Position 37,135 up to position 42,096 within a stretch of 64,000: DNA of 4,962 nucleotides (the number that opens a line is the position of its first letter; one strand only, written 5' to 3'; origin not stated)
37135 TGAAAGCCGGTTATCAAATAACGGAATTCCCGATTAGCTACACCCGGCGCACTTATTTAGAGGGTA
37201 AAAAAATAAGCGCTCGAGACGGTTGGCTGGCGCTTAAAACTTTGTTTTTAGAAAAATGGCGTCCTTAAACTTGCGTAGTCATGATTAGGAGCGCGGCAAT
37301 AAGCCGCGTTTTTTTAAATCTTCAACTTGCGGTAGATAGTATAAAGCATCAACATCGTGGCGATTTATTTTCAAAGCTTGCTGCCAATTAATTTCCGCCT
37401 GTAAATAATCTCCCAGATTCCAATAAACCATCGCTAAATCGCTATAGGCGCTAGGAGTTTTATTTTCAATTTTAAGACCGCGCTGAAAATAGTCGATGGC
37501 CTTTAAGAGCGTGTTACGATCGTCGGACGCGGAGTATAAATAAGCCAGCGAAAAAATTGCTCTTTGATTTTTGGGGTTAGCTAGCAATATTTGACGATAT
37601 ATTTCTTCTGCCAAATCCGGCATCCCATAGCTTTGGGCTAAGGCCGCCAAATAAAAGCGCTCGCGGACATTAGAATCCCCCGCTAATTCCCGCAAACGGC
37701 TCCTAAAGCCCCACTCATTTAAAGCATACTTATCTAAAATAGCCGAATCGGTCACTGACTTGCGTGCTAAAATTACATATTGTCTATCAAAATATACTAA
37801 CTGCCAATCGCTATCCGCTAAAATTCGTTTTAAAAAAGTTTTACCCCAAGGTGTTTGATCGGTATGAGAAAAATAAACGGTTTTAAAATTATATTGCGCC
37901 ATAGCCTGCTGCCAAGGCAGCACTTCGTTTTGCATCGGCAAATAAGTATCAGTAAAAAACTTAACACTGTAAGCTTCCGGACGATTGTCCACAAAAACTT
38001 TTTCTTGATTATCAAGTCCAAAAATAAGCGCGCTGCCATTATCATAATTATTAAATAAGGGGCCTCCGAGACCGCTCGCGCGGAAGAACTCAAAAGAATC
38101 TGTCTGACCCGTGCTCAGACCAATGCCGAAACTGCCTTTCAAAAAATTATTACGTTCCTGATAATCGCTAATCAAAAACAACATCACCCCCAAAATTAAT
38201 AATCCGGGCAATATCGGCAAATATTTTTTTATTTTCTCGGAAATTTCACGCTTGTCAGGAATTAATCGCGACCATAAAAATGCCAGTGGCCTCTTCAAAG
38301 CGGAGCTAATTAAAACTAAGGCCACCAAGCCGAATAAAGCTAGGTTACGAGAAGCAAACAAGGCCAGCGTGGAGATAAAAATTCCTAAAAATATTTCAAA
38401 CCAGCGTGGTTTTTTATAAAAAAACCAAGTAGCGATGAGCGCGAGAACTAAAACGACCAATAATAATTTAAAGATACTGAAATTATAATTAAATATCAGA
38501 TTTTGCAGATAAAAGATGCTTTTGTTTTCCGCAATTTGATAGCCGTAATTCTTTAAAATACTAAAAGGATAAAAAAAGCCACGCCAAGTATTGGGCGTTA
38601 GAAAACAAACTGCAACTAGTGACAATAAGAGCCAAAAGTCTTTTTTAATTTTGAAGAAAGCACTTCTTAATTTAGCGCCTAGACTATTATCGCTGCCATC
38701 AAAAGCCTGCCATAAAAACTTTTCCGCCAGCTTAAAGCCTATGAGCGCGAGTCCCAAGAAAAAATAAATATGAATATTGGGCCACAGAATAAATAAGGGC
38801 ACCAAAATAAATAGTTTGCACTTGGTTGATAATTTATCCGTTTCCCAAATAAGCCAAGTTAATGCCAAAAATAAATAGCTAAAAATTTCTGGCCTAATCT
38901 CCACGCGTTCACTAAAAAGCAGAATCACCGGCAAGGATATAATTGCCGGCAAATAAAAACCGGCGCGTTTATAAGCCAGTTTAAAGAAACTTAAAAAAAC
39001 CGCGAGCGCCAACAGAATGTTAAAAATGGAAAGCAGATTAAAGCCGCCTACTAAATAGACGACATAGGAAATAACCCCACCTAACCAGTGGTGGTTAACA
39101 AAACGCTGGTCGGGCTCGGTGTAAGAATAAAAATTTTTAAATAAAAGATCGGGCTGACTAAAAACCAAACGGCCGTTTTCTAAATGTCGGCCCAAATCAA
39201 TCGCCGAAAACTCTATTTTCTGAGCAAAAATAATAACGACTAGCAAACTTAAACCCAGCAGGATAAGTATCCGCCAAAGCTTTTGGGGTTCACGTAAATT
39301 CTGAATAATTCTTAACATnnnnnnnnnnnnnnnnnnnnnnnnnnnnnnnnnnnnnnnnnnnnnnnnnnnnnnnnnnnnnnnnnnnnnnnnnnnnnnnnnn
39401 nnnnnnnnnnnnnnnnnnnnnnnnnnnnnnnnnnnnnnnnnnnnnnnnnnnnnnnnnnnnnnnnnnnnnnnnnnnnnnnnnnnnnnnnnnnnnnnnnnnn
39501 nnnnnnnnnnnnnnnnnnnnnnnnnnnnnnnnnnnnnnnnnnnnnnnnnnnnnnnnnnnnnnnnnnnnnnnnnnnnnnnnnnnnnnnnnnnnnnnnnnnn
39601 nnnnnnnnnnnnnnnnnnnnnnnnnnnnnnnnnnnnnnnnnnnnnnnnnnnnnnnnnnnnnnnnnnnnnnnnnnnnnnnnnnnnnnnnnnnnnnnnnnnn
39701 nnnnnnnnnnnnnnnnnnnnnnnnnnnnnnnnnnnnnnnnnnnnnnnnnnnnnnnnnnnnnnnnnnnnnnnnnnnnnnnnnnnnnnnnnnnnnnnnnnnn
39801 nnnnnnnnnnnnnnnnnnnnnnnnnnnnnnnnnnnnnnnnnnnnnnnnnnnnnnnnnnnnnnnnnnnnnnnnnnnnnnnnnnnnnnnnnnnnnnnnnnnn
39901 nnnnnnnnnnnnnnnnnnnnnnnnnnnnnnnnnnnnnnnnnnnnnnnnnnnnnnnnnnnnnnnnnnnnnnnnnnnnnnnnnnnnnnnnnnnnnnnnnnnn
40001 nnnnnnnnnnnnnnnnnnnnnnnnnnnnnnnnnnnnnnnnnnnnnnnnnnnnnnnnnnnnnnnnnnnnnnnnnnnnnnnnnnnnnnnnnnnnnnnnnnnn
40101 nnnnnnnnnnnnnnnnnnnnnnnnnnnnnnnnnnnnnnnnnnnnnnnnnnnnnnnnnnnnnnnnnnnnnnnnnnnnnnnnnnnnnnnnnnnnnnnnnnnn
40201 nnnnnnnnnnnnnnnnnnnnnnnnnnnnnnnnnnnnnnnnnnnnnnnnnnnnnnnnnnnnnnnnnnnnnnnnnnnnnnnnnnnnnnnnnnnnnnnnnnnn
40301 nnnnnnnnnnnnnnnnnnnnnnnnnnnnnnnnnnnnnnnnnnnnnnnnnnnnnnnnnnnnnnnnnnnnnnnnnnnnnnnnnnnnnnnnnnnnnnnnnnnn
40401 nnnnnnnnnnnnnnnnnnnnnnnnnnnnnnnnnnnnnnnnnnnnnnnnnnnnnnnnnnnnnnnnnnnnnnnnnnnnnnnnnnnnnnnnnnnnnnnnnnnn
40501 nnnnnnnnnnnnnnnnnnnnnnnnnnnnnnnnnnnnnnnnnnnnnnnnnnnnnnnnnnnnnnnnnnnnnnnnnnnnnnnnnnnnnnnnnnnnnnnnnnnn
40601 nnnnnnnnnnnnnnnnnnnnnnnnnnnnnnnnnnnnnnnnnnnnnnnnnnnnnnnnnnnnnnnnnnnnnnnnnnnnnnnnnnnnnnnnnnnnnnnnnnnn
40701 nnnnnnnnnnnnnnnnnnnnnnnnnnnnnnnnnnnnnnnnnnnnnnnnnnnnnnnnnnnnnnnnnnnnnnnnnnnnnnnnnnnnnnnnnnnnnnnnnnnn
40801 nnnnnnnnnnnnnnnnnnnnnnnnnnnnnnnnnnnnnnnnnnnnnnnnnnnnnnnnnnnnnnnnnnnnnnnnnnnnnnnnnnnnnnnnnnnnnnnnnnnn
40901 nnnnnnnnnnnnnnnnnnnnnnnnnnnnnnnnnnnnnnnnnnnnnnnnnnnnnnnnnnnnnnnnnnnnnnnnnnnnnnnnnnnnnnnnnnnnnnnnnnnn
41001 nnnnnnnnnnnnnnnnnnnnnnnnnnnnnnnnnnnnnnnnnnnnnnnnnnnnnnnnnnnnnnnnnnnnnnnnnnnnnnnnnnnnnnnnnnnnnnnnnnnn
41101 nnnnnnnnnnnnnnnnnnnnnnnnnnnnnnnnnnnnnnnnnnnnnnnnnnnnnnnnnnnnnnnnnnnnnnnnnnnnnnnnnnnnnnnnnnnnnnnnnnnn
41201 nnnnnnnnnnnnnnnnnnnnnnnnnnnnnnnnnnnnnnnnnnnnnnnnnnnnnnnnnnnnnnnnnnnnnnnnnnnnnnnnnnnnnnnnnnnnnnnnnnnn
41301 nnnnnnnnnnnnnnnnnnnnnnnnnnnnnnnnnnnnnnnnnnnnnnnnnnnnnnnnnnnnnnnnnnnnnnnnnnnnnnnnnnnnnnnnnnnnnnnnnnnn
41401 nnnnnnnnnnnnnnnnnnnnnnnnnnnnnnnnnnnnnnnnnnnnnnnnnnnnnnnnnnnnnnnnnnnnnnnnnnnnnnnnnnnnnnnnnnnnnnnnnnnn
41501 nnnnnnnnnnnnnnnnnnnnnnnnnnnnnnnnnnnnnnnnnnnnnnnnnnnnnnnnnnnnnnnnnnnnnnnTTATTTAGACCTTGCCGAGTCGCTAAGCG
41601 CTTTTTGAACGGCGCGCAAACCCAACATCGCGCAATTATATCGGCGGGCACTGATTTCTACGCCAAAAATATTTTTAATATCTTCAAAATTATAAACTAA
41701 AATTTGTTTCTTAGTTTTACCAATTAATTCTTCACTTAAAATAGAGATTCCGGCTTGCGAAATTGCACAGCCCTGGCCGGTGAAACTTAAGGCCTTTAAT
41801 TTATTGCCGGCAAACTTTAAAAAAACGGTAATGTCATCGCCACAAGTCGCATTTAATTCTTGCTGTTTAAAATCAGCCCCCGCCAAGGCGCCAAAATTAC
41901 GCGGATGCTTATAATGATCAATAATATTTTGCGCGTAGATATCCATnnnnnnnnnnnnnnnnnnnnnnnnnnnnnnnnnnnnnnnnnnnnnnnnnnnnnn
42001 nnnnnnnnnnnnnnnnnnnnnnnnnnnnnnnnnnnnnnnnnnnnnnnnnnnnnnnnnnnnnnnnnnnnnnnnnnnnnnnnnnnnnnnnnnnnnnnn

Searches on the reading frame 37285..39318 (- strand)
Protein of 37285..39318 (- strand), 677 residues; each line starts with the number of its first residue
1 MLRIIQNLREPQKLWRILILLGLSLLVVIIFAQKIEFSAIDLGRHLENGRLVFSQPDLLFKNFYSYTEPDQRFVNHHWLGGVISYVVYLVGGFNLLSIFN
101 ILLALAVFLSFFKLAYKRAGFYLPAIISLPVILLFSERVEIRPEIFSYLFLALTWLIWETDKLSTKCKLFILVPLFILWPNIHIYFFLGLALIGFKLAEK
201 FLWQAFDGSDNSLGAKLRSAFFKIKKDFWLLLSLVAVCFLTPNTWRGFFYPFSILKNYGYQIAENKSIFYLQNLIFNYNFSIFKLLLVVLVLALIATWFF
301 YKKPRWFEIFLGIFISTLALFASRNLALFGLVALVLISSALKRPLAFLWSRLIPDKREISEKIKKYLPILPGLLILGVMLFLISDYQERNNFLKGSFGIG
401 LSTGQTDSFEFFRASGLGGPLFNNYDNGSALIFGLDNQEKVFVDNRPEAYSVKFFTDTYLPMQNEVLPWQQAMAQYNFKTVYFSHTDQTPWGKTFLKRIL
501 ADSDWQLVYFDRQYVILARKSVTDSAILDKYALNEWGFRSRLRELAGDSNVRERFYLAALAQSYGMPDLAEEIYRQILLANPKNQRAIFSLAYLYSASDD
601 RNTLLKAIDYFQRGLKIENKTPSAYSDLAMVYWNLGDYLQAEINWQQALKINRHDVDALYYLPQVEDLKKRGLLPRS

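Call 6: search_protein_families(library=pfam, proteins=[window:37285-39318:-])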
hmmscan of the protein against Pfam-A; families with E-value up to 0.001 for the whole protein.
window:37285-39318:- (677 aa): 8 families
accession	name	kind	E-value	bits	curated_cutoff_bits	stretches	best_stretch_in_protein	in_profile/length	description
PF00515.34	TPR_1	-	2.3e-08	33.9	27.8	1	623-655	2-34/34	Tetratricopeptide repeat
PF07719.23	TPR_2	-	5e-08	32.9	27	1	623-654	2-33/34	Tetratricopeptide repeat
PF13428.12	TPR_14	-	1.1e-06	29.2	23.5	0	552-594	2-44/44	Tetratricopeptide repeat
PF14559.12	TPR_19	-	5.5e-06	27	25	0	565-600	5-40/68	Tetratricopeptide repeat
PF13414.12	TPR_11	-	1.3e-05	25.2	26.8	0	606-636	12-42/42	TPR repeat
PF13181.12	TPR_8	-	0.00016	22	25.7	0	623-654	2-33/34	Tetratricopeptide repeat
PF23914.1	TPR_CcmH_CycH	-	0.00017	21.9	42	1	537-652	38-151/158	Cytochrome c-type biogenesis protein H TPR domain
PF13424.12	TPR_12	-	0.00038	21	30.1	0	622-653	3-34/77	Tetratricopeptide repeat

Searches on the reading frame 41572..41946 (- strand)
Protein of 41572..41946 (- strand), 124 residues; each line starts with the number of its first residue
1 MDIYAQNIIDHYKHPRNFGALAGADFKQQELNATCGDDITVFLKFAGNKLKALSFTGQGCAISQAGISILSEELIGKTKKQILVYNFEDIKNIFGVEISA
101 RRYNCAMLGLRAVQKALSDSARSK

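Call 6: search_protein_families(library=pfam, proteins=[window:41572-41946:-])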
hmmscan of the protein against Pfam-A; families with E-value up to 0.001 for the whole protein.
window:41572-41946:- (124 aa): 1 family
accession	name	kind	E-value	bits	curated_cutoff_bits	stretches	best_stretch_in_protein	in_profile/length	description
PF01592.21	NifU_N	-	3.6e-19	69.6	22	1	4-119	2-119/127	NifU-like N terminal domain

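Call 9: search_protein_families(library=ncbifam, proteins=[window:41572-41946:-])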
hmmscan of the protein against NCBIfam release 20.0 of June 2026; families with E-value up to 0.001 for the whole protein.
window:41572-41946:- (124 aa): 4 families
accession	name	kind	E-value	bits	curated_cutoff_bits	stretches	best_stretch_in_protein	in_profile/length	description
TIGR01994.1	SUF_scaf_2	equivalog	8.8e-26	90.5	92.5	1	2-83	3-84/137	Fe-S cluster assembly sulfur transfer protein SufU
TIGR03419.1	NifU_clost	equivalog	1e-17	64.7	187.9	1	4-122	1-118/121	Fe-S cluster assembly scaffold protein NifU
TIGR01999.1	iscU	equivalog_domain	4.5e-09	36.5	192.4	1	4-120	1-119/124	Fe-S cluster assembly scaffold IscU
TIGR02000.1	NifU_proper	equivalog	3.2e-08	33.3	273.3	1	4-118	4-119/290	Fe-S cluster assembly protein NifU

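Call 14: find_encoding_contigs(protein=window:41572-41946:-, flank=3000, max_places=10)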
Protein window:41572-41946:- (124 aa): no gene with exactly this product is on record in the collection.

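Call 17: find_related_loci(query=window:41572-41946:-, collection=metagenome_contigs, flank=3000)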
Query window:41572-41946:- (124 aa) in metagenome_contigs; peptide patterns used: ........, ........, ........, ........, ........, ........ (x = any residue, [..] = any of these).
260 stretches matched a pattern; 38 encode a relative of the query (tblastn E <= 1e-3); 38 distinct loci.
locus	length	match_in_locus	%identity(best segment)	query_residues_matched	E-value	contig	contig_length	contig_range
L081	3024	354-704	89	1-117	2e-70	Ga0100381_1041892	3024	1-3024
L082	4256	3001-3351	89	1-117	5e-70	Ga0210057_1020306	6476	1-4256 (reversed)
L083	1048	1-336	88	6-117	6e-71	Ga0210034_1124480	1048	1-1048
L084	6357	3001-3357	71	1-119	1e-57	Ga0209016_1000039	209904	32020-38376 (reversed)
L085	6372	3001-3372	67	1-124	9e-58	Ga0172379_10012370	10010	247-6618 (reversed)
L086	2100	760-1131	66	1-124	3e-56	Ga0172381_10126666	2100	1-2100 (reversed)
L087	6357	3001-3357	71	1-119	1e-57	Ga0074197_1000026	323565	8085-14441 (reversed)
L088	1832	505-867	69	1-121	3e-56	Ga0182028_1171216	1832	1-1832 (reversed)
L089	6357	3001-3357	66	1-119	9e-54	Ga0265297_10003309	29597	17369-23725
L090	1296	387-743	66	1-119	8e-55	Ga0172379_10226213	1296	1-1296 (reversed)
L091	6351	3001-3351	66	1-117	3e-51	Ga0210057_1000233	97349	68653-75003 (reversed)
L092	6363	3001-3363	60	1-121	1e-46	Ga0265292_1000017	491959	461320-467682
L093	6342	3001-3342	61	1-114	3e-46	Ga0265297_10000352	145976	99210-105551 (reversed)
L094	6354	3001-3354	54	1-118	3e-42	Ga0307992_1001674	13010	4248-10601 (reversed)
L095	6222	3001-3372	52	1-124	2e-38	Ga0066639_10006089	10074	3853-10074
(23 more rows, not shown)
